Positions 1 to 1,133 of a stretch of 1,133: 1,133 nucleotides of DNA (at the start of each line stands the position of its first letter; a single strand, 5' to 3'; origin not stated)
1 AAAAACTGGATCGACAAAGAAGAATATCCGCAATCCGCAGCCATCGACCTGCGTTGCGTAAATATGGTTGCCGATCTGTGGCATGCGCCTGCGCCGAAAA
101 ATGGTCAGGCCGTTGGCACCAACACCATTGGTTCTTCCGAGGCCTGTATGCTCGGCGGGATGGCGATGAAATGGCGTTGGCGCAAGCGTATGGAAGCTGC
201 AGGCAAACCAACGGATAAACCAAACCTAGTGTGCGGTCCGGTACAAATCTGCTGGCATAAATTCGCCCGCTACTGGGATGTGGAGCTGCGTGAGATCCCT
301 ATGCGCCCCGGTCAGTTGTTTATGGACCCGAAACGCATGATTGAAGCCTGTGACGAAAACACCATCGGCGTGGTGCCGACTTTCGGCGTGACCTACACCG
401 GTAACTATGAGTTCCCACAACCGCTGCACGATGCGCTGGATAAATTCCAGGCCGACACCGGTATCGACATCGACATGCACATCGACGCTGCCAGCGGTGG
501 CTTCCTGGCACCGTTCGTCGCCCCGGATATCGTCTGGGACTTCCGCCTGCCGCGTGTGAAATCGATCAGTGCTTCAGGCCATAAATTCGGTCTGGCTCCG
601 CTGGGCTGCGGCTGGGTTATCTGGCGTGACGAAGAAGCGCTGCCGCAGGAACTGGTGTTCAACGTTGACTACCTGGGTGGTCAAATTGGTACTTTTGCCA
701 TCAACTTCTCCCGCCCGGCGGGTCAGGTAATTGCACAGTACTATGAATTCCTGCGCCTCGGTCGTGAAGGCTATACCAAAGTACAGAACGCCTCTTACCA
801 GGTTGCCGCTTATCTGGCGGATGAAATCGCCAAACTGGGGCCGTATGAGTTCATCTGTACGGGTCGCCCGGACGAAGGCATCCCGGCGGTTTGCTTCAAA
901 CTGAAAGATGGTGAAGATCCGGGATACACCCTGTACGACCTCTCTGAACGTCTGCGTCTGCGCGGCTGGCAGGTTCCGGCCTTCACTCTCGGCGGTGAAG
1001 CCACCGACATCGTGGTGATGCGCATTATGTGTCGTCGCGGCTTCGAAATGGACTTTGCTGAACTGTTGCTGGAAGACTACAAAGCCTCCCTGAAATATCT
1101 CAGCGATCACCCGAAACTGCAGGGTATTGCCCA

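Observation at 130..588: Catalytic and cofactor-binding residues intact, so the gene is predicted functional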

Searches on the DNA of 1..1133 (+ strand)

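Call 5: search_dna_similar(query=window:1-1133:+, collection=ecoli_genomes, mode=near, max_rows=30)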
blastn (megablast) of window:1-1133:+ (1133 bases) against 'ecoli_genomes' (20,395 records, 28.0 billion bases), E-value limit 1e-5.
Records with a match: 5432; places in all: 10883; records where one place covers at least 80% of the query: 5425.
Genomes with a match: 5426 of 5426; with a place that covers at least 80% of the query: 5420. Places per genome that has any: lowest 1, median 2, highest 10. On chromosomes: 10877 places; on plasmids: 6.
Best place of each record, by identity: >=99% 3257; 95-99% 2175.
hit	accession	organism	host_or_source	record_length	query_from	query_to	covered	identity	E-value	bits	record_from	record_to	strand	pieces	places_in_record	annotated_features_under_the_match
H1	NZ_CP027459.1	Escherichia coli strain 90-3040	missing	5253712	1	1133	100%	100.0%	0e+0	2093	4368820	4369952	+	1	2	gadA: glutamate decarboxylase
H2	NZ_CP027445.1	Escherichia coli strain 2013C-3492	Homo sapiens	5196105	1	1133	100%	100.0%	0e+0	2093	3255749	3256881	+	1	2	gadA: glutamate decarboxylase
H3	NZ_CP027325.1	Escherichia coli strain 2013C-4830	Homo sapiens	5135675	1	1133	100%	100.0%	0e+0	2093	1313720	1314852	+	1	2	gadA: glutamate decarboxylase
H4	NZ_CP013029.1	Escherichia coli strain 2012C-4227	Homo sapiens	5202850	1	1133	100%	100.0%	0e+0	2093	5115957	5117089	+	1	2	gadA: glutamate decarboxylase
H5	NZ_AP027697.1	Escherichia coli strain PSS-12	Homo sapiens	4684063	1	1133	100%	100.0%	0e+0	2093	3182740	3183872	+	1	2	gadA: glutamate decarboxylase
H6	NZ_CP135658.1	Escherichia coli strain TUM10008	missing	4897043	1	1133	100%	99.9%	0e+0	2106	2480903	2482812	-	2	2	gad: glutamate decarboxylase | IS1-like element IS1A family transposase | pyridoxal-dependent decarboxylase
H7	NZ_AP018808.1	Escherichia coli strain E2865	Bos taurus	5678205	1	1133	100%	99.9%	0e+0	2087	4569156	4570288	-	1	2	gadA: glutamate decarboxylase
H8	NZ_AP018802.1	Escherichia coli strain E2863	Bos taurus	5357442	1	1133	100%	99.9%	0e+0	2087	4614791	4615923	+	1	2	gadA: glutamate decarboxylase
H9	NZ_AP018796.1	Escherichia coli strain E2855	Bos taurus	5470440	1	1133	100%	99.9%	0e+0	2087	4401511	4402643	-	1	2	gadA: glutamate decarboxylase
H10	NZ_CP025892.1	Escherichia coli strain 503025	Homo sapiens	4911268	1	1133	100%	99.9%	0e+0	2087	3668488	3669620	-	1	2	gadA: glutamate decarboxylase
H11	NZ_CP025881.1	Escherichia coli strain 503440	Homo sapiens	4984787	1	1133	100%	99.9%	0e+0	2087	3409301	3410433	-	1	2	gadA: glutamate decarboxylase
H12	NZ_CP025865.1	Escherichia coli strain 504211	Homo sapiens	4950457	1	1133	100%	99.9%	0e+0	2087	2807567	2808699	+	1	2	gadA: glutamate decarboxylase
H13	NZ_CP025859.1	Escherichia coli strain 504239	Homo sapiens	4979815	1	1133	100%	99.9%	0e+0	2087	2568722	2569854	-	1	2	gadA: glutamate decarboxylase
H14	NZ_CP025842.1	Escherichia coli strain 720632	Homo sapiens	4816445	1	1133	100%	99.9%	0e+0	2087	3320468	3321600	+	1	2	gadA: glutamate decarboxylase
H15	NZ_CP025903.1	Escherichia coli strain 300709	Homo sapiens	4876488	1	1133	100%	99.9%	0e+0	2087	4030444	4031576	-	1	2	gadA: glutamate decarboxylase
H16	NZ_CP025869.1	Escherichia coli strain 503829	Homo sapiens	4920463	1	1133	100%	99.9%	0e+0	2087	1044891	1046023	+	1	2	gadA: glutamate decarboxylase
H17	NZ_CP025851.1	Escherichia coli strain 510016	Homo sapiens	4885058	1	1133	100%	99.9%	0e+0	2087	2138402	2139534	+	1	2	gadA: glutamate decarboxylase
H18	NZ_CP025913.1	Escherichia coli strain 203740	Homo sapiens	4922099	1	1133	100%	99.9%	0e+0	2087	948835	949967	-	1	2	gadA: glutamate decarboxylase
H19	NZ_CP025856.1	Escherichia coli strain 504838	Homo sapiens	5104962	1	1133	100%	99.9%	0e+0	2087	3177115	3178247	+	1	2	gadA: glutamate decarboxylase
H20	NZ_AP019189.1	Escherichia coli strain M217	Homo sapiens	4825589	1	1133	100%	99.9%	0e+0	2087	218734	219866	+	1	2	gadA: glutamate decarboxylase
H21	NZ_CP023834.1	Escherichia coli strain 4/2-1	Homo sapiens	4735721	1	1133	100%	99.9%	0e+0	2087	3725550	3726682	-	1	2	gadA: glutamate decarboxylase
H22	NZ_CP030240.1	Escherichia coli strain ER1709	-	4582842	1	1133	100%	99.9%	0e+0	2087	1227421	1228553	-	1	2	gadA: glutamate decarboxylase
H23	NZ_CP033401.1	Escherichia coli strain WCHEC020031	Homo sapiens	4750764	1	1133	100%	99.9%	0e+0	2087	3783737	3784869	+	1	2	gadA: glutamate decarboxylase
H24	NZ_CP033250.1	Escherichia coli strain ECCHD184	chicken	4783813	1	1133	100%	99.9%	0e+0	2087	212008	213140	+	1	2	gadA: glutamate decarboxylase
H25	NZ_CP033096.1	Escherichia coli strain CP53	pig feces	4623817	1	1133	100%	99.9%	0e+0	2087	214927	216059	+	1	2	gadA: glutamate decarboxylase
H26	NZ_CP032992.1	Escherichia coli strain W5-6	Jin River water W5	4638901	1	1133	100%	99.9%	0e+0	2087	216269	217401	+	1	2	gadA: glutamate decarboxylase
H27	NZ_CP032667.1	Escherichia coli str. K-12 substr. MG1655 strain K-12 ...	Laboratory strain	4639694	1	1133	100%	99.9%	0e+0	2087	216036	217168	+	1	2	gadA: glutamate decarboxylase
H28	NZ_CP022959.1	Escherichia coli ATCC 8739 strain ATCC 8739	stepwise adaptation to AgNO3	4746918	1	1133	100%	99.9%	0e+0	2087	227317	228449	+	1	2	gadA: glutamate decarboxylase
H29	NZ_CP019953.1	Escherichia coli M8 strain M8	Mus musculus C57Bl/6J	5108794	1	1133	100%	99.9%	0e+0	2087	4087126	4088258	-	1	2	gadA: glutamate decarboxylase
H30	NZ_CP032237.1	Escherichia coli strain ECCWS199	chicken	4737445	1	1133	100%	99.9%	0e+0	2087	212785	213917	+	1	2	gadA: glutamate decarboxylase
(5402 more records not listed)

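Call 8: get_annotated_region(hit=H1, flank=3000)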
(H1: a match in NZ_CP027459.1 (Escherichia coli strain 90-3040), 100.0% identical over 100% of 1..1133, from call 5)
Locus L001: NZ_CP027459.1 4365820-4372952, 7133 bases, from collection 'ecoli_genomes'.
description: Escherichia coli strain 90-3040 chromosome, complete genome
organism: Escherichia coli strain 90-3040 (NCBI taxid 562)
replicon: chromosome; assembly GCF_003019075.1
host: missing; source: missing; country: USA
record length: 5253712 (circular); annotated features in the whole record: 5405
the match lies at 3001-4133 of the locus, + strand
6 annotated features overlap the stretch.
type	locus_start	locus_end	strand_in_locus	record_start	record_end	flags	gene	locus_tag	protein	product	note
CDS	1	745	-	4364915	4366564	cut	treF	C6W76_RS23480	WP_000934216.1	alpha,alpha-trehalase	-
CDS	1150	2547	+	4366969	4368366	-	ccp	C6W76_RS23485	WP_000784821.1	cytochrome c peroxidase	-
CDS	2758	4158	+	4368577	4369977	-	gadA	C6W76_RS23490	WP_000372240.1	glutamate decarboxylase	-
CDS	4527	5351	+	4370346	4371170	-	gadX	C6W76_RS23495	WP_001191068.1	acid resistance transcriptional activator GadX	-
CDS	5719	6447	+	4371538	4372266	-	gadW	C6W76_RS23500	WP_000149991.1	acid resistance transcriptional activator GadW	-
CDS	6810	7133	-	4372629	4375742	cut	mdtF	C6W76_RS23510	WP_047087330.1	multidrug efflux pump RND permease MdtF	-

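Call 9: get_annotated_region(hit=H27, flank=3000)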
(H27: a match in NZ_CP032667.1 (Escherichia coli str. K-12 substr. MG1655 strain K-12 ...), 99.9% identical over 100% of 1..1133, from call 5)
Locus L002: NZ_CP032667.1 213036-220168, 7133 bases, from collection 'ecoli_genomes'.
description: Escherichia coli str. K-12 substr. MG1655 strain K-12 chromosome, complete genome
organism: Escherichia coli str. K-12 substr. MG1655 strain K-12 substr. MG1655 (NCBI taxid 511145)
replicon: chromosome; assembly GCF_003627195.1
host: -; source: Laboratory strain; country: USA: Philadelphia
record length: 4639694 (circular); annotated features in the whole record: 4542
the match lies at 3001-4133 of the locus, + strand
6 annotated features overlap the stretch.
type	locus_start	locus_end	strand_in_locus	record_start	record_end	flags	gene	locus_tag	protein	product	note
CDS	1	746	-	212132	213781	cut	treF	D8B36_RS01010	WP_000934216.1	alpha,alpha-trehalase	-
CDS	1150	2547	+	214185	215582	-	ccp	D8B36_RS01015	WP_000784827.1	cytochrome c peroxidase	-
CDS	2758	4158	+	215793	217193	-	gadA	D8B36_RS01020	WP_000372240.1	glutamate decarboxylase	-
CDS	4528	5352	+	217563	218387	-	gadX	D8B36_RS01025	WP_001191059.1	acid resistance transcriptional activator GadX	-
CDS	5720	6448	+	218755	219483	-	gadW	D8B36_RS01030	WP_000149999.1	acid resistance transcriptional activator GadW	-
CDS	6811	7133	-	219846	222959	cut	mdtF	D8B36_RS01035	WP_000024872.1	multidrug efflux pump RND permease MdtF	-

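Call 13: search_rna_families(source=window, threshold=evalue, max_evalue=1)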
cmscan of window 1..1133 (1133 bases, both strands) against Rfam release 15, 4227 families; matches with E-value up to 1: 0.
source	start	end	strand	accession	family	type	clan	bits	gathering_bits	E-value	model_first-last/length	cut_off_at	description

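Call 27: get_annotated_region(hit=H5, flank=1000)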
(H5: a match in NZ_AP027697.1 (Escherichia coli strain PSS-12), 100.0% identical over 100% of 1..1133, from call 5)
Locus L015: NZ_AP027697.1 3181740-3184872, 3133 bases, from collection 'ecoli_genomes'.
description: Escherichia coli strain PSS-12 chromosome, complete genome
organism: Escherichia coli strain PSS-12 (NCBI taxid 562)
replicon: chromosome; assembly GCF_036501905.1
host: Homo sapiens; source: feces; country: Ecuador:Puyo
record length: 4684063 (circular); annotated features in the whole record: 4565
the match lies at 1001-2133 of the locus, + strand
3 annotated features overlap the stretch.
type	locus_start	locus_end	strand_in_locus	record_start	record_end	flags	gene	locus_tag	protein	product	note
CDS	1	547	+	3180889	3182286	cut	ccp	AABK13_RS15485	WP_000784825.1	cytochrome c peroxidase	-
CDS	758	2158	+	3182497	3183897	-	gadA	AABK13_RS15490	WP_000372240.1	glutamate decarboxylase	-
CDS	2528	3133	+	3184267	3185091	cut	gadX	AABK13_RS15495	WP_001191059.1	acid resistance transcriptional activator GadX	-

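Call 45: search_dna_similar(query=window:1-1133:+, collection=ecoli_genomes, mode=near, max_rows=30, rows=spread)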
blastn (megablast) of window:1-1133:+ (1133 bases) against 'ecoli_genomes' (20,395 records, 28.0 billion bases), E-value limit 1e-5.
Records with a match: 5432; places in all: 10883; records where one place covers at least 80% of the query: 5425.
Genomes with a match: 5426 of 5426; with a place that covers at least 80% of the query: 5420. Places per genome that has any: lowest 1, median 2, highest 10. On chromosomes: 10877 places; on plasmids: 6.
Best place of each record, by identity: >=99% 3257; 95-99% 2175.
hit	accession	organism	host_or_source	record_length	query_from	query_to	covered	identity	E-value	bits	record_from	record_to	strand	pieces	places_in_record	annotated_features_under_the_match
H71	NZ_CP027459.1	Escherichia coli strain 90-3040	missing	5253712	1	1133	100%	100.0%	0e+0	2093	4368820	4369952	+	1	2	gadA: glutamate decarboxylase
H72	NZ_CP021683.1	Escherichia coli strain AR_0162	missing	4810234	1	1133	100%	99.9%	0e+0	2087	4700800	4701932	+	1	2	gadA: glutamate decarboxylase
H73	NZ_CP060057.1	Escherichia coli strain G8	Homo sapiens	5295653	1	1133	100%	99.9%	0e+0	2087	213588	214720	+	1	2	gadA: glutamate decarboxylase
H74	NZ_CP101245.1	Escherichia coli strain EC21Z-097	Homo sapiens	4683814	1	1133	100%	99.9%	0e+0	2087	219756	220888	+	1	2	gadA: glutamate decarboxylase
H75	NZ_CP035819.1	Escherichia coli strain WS3294A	Homo sapiens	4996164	1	1133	100%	99.9%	0e+0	2087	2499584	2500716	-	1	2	gadA: glutamate decarboxylase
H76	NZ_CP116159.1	Escherichia coli strain DETEC-P351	ICU patient rectal swab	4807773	1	1133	100%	99.9%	0e+0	2087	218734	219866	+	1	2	gadA: glutamate decarboxylase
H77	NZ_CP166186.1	Escherichia coli strain CRE78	Homo sapiens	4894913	1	1133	100%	99.9%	0e+0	2087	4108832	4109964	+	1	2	gadA: glutamate decarboxylase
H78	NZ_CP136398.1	Escherichia coli strain DCM200-113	missing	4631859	1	1133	100%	99.9%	0e+0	2087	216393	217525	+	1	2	gad: glutamate decarboxylase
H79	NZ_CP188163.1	Escherichia coli strain TUM24568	Laboratory developed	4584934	1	1133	100%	99.9%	0e+0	2087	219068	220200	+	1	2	gadA: glutamate decarboxylase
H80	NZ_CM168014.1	Escherichia coli strain PEC240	Sus scrofa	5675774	1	1133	100%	99.9%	0e+0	2087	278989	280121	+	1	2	gad: glutamate decarboxylase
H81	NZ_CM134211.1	Escherichia coli strain 148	Homo sapiens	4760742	1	1133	100%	99.9%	0e+0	2087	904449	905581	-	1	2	gadA: glutamate decarboxylase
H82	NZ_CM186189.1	Escherichia coli strain EC24.26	bovine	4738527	1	1133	100%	99.9%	0e+0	2087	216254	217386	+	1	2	gad: glutamate decarboxylase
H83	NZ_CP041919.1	Escherichia coli strain Ec40743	Homo sapiens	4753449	1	1133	100%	99.8%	0e+0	2082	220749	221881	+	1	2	gadA: glutamate decarboxylase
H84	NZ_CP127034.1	Escherichia coli strain TW10690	Homo sapiens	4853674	1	1133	100%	99.8%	0e+0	2082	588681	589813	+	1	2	gad: glutamate decarboxylase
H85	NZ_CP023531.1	Escherichia coli strain FDAARGOS_401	Homo sapiens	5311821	1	1133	100%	99.7%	0e+0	2076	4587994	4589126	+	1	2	gadA: glutamate decarboxylase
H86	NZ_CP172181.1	Escherichia coli strain GF153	chicken meat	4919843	1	1133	100%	99.7%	0e+0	2076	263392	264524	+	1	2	gadA: glutamate decarboxylase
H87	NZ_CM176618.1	Escherichia coli strain 2c3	Gallus gallus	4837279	1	1133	100%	99.7%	0e+0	2076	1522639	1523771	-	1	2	gad: glutamate decarboxylase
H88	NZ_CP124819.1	Escherichia coli strain C325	Homo sapiens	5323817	1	1133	100%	99.4%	0e+0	2054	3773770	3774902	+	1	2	gadA: glutamate decarboxylase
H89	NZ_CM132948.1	Escherichia coli strain 405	Homo sapiens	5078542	1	1133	100%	98.7%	0e+0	2010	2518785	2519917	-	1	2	gadB: glutamate decarboxylase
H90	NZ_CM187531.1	Escherichia coli strain capsule spontaneous mutant 22a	lab isolate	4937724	1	1133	100%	98.5%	0e+0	1999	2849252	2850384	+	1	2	gad: glutamate decarboxylase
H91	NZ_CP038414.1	Escherichia coli O157:H7 strain 17B6-2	cattle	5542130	1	1133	100%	98.3%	0e+0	1988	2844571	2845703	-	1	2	gadB: glutamate decarboxylase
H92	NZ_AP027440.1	Escherichia coli strain EC556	Sus scrofa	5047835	1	1133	100%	98.3%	0e+0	1988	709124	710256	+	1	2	gadB: glutamate decarboxylase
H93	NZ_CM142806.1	Escherichia coli strain GPEC657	chicken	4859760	1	1133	100%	98.1%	0e+0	1971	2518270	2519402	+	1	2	gadB: glutamate decarboxylase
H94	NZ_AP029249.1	Escherichia coli strain LTC201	missing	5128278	1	1133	100%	98.0%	0e+0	1965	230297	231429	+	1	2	gadA: glutamate decarboxylase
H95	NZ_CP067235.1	Escherichia coli strain SBF22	surface water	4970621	1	1133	100%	97.9%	0e+0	1960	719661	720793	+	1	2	gadB: glutamate decarboxylase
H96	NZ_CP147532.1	Escherichia coli strain GN03139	Homo sapiens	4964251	1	1133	100%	97.9%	0e+0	1960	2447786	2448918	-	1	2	gadB: glutamate decarboxylase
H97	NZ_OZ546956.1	Escherichia coli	Homo sapiens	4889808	1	1133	100%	97.9%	0e+0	1960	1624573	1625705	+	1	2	gad: glutamate decarboxylase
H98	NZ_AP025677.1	Escherichia coli strain Rb-23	Homo sapiens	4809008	1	1133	100%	97.8%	0e+0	1954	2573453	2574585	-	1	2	gadB: glutamate decarboxylase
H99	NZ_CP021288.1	Escherichia coli strain PA45B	Homo sapiens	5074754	1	1133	100%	97.5%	0e+0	1938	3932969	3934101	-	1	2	gadA: glutamate decarboxylase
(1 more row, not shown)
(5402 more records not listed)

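Call 48: get_annotated_region(hit=H99, flank=300)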
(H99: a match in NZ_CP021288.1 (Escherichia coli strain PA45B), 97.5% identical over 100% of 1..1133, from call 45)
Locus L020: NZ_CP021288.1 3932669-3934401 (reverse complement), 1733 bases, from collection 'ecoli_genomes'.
description: Escherichia coli strain PA45B chromosome, complete genome
organism: Escherichia coli strain PA45B (NCBI taxid 562)
replicon: chromosome; assembly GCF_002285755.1
host: Homo sapiens; source: -; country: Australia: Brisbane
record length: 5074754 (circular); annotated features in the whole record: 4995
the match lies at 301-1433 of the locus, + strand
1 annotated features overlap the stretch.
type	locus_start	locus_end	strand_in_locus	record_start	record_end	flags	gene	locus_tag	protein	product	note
CDS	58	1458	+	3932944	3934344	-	gadA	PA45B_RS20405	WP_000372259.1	glutamate decarboxylase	-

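Call 49: get_annotated_region(hit=H98, flank=300)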
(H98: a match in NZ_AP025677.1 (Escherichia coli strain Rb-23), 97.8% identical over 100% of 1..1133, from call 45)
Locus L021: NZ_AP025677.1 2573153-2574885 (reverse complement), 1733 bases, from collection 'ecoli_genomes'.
description: Escherichia coli strain Rb-23 chromosome, complete genome
organism: Escherichia coli strain Rb-23 (NCBI taxid 562)
replicon: chromosome; assembly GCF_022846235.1
host: Homo sapiens; source: -; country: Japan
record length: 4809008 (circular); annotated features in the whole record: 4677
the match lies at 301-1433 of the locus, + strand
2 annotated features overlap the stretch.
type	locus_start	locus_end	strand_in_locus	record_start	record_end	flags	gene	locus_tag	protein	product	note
CDS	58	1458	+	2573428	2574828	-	gadB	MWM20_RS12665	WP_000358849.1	glutamate decarboxylase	-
CDS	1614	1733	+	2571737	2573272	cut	gadC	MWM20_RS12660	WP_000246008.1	acid resistance gamma-aminobutyrate antiporter GadC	-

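Call 50: get_annotated_region(hit=H91, flank=300)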
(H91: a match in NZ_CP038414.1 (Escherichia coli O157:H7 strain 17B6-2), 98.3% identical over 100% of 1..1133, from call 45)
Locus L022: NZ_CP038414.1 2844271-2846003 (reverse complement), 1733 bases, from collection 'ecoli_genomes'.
description: Escherichia coli O157:H7 strain 17B6-2 chromosome, complete genome
organism: Escherichia coli O157:H7 strain 17B6-2 (NCBI taxid 83334)
replicon: chromosome; assembly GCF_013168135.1
host: cattle; source: cattle feces; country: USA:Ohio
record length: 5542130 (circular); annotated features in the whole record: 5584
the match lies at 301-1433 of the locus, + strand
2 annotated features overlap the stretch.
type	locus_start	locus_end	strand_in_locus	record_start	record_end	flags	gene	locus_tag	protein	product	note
CDS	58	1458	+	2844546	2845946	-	gadB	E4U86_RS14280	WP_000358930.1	glutamate decarboxylase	-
CDS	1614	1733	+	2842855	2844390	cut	gadC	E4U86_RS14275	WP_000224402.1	acid resistance gamma-aminobutyrate antiporter GadC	-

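Call 51: get_annotated_region(hit=H94, flank=300)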
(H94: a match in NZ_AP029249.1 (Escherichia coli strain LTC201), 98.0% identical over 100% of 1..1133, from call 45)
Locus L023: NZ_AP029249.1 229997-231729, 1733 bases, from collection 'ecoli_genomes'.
description: Escherichia coli strain LTC201 chromosome, complete genome
organism: Escherichia coli strain LTC201 (NCBI taxid 562)
replicon: chromosome; assembly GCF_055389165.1
host: missing; source: Laboratory; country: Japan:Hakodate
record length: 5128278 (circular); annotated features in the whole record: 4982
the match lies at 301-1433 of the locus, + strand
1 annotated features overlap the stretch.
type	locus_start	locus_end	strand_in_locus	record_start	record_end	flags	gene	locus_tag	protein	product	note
CDS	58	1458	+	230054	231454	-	gadA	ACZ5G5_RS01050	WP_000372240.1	glutamate decarboxylase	-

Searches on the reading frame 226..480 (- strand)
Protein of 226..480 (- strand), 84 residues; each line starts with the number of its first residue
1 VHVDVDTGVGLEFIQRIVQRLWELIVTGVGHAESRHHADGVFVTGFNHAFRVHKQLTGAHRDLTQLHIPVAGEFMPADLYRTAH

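Call 46: search_protein_families(proteins=[window:226-480:-], library=ncbifam, max_evalue=0.1)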
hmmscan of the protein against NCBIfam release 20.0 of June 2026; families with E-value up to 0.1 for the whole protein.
window:226-480:- (84 aa): 0 families
